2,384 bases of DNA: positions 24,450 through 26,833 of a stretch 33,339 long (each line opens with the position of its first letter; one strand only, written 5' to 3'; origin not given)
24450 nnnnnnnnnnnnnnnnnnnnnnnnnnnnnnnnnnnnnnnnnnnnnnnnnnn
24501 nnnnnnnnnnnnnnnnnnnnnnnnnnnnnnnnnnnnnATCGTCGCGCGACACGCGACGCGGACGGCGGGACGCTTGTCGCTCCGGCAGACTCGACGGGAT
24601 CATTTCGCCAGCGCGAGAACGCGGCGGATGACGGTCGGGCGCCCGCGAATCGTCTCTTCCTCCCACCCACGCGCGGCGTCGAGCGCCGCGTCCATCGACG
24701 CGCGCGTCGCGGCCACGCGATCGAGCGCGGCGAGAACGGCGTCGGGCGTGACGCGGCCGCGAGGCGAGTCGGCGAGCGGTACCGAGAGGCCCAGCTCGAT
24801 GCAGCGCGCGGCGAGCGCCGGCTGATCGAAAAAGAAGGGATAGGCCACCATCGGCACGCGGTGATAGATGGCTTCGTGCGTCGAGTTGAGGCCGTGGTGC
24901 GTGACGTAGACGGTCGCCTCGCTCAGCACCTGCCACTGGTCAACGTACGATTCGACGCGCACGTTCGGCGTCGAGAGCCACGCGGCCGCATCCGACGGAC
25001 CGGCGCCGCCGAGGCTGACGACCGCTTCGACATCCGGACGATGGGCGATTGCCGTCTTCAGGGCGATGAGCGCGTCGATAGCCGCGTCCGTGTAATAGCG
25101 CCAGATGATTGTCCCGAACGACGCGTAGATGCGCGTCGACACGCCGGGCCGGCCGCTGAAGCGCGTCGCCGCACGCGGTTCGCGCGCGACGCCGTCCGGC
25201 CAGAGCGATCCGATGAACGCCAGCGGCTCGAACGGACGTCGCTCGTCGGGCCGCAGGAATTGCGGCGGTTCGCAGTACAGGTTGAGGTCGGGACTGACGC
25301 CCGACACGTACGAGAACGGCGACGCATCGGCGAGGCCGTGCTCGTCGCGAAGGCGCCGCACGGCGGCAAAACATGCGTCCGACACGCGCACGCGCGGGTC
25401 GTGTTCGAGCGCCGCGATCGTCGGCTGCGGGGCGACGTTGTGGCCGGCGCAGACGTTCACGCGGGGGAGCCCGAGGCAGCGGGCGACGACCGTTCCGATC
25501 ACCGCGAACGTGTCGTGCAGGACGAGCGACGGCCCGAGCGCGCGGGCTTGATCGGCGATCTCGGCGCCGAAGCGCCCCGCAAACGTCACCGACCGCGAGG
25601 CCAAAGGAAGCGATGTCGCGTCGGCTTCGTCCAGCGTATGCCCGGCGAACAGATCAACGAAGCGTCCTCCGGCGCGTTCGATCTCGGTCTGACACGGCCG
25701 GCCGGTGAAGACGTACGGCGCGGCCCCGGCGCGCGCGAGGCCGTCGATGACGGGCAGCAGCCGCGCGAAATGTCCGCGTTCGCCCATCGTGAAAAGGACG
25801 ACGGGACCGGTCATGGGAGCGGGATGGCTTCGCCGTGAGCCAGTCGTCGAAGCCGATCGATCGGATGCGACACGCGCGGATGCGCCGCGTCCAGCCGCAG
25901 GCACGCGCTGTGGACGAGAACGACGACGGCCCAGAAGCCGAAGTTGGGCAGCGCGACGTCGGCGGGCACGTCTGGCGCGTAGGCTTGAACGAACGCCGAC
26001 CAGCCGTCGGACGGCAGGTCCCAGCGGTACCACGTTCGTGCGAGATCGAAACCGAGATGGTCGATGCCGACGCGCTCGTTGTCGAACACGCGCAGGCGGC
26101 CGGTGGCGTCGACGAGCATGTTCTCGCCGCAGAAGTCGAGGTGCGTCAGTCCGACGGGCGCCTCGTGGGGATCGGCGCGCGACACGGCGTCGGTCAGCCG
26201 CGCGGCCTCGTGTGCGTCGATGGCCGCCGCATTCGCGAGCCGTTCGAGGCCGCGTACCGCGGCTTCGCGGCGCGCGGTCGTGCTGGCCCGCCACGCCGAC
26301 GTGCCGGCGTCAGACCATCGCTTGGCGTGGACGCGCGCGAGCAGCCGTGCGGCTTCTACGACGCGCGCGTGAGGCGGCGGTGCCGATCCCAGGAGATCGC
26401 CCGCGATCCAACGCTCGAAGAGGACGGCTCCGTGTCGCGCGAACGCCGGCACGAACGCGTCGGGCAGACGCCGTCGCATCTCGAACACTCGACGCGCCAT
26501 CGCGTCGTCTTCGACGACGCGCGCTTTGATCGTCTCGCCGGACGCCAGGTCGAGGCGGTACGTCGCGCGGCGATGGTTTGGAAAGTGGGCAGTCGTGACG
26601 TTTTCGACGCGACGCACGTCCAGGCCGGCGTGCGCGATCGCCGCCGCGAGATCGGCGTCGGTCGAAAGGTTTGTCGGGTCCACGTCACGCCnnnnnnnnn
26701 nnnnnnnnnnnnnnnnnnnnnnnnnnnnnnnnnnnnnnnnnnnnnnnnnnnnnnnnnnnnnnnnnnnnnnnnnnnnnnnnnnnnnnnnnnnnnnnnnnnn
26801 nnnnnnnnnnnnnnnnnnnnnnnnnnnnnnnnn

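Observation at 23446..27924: Orphan phospho-/glycosyl-/nucleotidyl-transfer cassette (HprK-like kinase + APH-like kinase + GT1 + PF14907-like NTase) with no visible substrate or core enzyme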

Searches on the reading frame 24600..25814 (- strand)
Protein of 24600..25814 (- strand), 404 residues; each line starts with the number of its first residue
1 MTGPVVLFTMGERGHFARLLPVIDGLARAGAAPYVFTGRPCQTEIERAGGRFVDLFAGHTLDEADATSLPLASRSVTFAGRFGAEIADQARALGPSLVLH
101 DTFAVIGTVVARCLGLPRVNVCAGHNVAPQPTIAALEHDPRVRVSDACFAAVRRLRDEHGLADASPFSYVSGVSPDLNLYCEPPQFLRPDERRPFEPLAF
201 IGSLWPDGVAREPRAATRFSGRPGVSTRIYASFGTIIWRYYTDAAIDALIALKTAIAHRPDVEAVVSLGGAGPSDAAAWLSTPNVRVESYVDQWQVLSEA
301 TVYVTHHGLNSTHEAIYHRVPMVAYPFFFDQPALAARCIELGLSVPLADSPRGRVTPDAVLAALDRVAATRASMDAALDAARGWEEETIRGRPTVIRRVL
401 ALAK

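Call 4: search_protein_families(library=pfam, proteins=[window:24600-25814:-], max_evalue=0.1)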
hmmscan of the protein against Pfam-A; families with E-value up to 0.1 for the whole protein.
window:24600-25814:- (404 aa): 3 families
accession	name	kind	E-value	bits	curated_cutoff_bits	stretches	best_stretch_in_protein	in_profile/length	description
PF00201.24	UDPGT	-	5.6e-09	35.8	19.5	1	220-347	272-388/499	UDP-glucoronosyl and UDP-glucosyl transferase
PF06722.18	EryCIII-like_C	-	8.2e-08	32.8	31.7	1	261-379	11-124/145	Erythromycin biosynthesis protein CIII-like, C-terminal domain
PF21036.3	EryCIII-like_N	-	0.0053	16.9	27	1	75-128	79-132/216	Erythromycin biosynthesis protein CIII-like, N-terminal domain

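Call 5: search_protein_families(library=ncbifam, proteins=[window:24600-25814:-], max_evalue=0.1)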
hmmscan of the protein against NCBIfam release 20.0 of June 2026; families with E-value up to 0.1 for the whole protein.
window:24600-25814:- (404 aa): 4 families
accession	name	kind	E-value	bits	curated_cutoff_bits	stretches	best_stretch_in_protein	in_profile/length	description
TIGR01426.2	MGT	subfamily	1.5e-27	96.6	260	1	10-370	3-360/393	macrolide family glycosyltransferase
NF000362.1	self_GT_OleI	exception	1.5e-12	47.5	700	1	280-370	302-389/424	OleI family self-immunity macrolide glycosyltransferase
NF033129.1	macro_glyco_Mgt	subfamily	1.2e-08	34.4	700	1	260-365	255-360/393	macrolide-inactivating glycosyltransferase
TIGR04516.1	glycosyl_450act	subfamily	1.1e-07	31.3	440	1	261-375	279-388/418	activator-dependent family glycosyltransferase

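Call 43: search_solved_structures(query=window:24600-25814:-, max_evalue=0.001)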
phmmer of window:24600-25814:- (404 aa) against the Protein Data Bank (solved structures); distinct sequences matched with E-value up to 0.001: 47.
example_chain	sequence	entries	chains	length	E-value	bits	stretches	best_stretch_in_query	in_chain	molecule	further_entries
10zg_A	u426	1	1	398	3e-15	59.5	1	11-349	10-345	Glycosyl transferase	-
2iya_A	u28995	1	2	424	1e-11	47.9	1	264-369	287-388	OLEANDOMYCIN GLYCOSYLTRANSFERASE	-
6j31_A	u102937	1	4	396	6.1e-11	45.4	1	95-372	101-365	kcn28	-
6j32_A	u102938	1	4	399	6.3e-11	45.3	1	95-372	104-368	Kcn28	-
3rsc_A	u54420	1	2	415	1.3e-10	44.3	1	264-384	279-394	CalG2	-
3iaa_A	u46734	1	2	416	1.4e-10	44.2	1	264-384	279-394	CalG2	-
7xx4_A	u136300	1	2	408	2.3e-10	43.4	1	86-365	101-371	Oleandomycin glycosyltransferase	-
6kqw_A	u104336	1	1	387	2.6e-10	43.3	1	92-370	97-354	Uncharacterized UDP-glucosyltransferase YjiC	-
6kqx_A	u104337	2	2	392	2.7e-10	43.2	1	92-370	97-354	Uncharacterized UDP-glucosyltransferase YjiC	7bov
7vlb_A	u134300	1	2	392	3.2e-10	43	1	90-359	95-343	UDP-glycosyltransferase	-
7vm0_A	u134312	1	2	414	2.1e-08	37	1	284-343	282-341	Glycosyl transferase family 1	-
8h5d_A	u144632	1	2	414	2.4e-08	36.8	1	284-342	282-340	Glycosyltransferase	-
7yf5_B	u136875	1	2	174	5.6e-08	35.6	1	284-345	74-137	UDP-glucuronosyltransferase 2B10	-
5du2_A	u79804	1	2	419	6.1e-07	32.2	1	6-376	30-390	EspG2 glycosyltransferase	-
2o6l_A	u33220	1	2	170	8.9e-07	31.6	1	284-345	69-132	UDP-glucuronosyltransferase 2B7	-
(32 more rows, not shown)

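Call 64: search_protein_families(library=padloc, proteins=[window:24600-25814:-], max_evalue=0.01)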
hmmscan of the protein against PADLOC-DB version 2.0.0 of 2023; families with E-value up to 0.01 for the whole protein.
window:24600-25814:- (404 aa): 0 families

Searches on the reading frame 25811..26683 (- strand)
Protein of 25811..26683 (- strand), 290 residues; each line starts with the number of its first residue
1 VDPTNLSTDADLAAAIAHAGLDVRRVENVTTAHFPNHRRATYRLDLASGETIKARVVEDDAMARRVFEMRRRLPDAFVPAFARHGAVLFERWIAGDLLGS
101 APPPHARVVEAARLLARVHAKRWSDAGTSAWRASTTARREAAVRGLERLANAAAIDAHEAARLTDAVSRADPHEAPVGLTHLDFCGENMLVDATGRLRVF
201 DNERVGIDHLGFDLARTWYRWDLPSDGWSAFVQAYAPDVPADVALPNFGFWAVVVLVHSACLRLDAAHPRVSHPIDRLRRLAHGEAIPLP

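Call 4: search_protein_families(library=pfam, proteins=[window:25811-26683:-], max_evalue=0.1)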
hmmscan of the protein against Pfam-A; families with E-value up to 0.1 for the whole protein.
window:25811-26683:- (290 aa): 1 family
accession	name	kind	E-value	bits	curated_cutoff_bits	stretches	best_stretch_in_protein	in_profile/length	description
PF01636.29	APH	-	8e-12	45.9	23.2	1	92-235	77-225/239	Phosphotransferase enzyme family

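Call 5: search_protein_families(library=ncbifam, proteins=[window:25811-26683:-], max_evalue=0.1)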
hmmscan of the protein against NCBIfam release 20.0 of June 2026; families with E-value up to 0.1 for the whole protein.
window:25811-26683:- (290 aa): 7 families
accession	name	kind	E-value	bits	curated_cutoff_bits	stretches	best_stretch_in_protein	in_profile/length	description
NF041256.1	GntI_guanitoxin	equivalog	1.8e-06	27.4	357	1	84-256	80-251/282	guanitoxin biosynthesis pre-guanitoxin N-oxide kinase GntI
NF033068.1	APH_3p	equivalog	7.3e-05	22.4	205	1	104-215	100-213/255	APH(3') family aminoglycoside O-phosphotransferase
NF003558.0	PRK05231.1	equivalog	0.00097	18.2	271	1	104-222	113-232/322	homoserine kinase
NF033059.2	APH_3p_I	exception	0.0019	17.6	400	1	50-219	64-230/267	APH(3')-I family aminoglycoside O-phosphotransferase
TIGR00938.1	thrB_alt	equivalog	0.0044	16.4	255.9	1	103-227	113-237/307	homoserine kinase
TIGR02721.1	ycfN_thiK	equivalog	0.0078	15.4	299.45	1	165-236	134-202/256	thiamine kinase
NF033063.0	APH_3p_XV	exception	0.063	13.1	550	0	8-61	104-157/263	aminoglycoside O-phosphotransferase APH(3')-XV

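Call 27: list_cluster_members(proteins=[window:25811-26683:-, window:24600-25814:-, window:23446-24537:+, window:27939-28901:+, window:21010-22296:+, window:13947-17423:-, window:31302-32483:-])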
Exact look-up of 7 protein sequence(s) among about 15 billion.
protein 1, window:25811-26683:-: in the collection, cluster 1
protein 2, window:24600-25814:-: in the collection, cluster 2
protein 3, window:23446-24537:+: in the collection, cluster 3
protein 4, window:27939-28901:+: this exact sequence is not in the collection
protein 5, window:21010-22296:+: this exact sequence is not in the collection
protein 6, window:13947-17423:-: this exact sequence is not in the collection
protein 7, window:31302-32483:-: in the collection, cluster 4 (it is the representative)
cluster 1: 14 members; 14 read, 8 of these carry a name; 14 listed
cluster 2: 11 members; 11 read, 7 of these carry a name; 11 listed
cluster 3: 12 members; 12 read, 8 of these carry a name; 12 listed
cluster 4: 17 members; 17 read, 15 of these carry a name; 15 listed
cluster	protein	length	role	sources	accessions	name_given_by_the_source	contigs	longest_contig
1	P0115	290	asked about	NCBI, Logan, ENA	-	-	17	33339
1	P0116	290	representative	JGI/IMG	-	hypothetical protein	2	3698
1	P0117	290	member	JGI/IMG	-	hypothetical protein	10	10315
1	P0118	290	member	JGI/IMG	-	hypothetical protein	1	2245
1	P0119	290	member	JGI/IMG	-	hypothetical protein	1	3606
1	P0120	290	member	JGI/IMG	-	hypothetical protein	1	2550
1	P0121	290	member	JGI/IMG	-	hypothetical protein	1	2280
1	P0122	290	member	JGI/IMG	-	hypothetical protein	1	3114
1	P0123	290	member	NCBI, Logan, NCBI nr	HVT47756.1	MAG TPA: aminoglycoside phosphotransferase family protein [Vicinamibacterales bacterium] | aminoglycoside phosphotransferase family protein [Vicinamibacterales bacterium]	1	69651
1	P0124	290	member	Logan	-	-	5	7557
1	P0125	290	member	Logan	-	-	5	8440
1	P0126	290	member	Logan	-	-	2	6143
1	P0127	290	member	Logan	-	-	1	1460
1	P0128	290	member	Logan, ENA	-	-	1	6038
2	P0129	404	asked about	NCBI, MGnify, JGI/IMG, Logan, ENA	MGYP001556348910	CR=1 FL=1 | UDP:flavonoid glycosyltransferase YjiC (YdhE family)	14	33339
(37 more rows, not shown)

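Call 44: search_solved_structures(query=window:25811-26683:-, max_evalue=0.01)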
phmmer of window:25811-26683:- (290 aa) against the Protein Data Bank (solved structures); distinct sequences matched with E-value up to 0.01: 0.

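Call 64: search_protein_families(library=padloc, proteins=[window:25811-26683:-], max_evalue=0.01)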
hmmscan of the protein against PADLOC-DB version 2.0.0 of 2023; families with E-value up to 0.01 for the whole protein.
window:25811-26683:- (290 aa): 0 families
